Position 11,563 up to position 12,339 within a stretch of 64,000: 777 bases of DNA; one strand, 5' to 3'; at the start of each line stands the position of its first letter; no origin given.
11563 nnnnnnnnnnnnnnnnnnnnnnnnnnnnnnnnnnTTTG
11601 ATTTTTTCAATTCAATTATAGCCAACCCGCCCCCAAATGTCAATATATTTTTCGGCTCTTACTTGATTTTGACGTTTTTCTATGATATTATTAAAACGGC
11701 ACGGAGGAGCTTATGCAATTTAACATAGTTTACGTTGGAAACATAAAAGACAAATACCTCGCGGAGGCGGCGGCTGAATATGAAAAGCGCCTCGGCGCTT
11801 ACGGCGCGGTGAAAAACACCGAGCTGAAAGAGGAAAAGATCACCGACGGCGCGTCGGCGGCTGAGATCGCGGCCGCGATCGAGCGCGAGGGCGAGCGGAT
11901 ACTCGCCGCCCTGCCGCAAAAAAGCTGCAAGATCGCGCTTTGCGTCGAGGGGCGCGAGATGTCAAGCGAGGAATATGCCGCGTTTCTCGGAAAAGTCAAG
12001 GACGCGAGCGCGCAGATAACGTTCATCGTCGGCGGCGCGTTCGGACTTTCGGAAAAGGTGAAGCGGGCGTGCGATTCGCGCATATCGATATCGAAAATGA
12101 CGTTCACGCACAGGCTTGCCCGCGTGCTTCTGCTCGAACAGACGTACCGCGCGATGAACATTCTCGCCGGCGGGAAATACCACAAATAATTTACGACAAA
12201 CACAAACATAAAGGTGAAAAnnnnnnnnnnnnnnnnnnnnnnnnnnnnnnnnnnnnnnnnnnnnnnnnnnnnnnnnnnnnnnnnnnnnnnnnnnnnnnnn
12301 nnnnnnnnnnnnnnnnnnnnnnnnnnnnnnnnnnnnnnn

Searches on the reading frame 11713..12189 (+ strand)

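Call 24: search_protein_families(library=pfam, proteins=[window:11713-12189:+], max_evalue=0.0001)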
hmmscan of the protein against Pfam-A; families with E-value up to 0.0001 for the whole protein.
window:11713-12189:+ (158 aa): 1 family
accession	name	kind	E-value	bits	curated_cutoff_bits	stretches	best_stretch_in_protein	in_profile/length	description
PF02590.22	SPOUT_MTase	-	5.9e-48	163.2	27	1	1-157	1-154/154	Predicted SPOUT methyltransferase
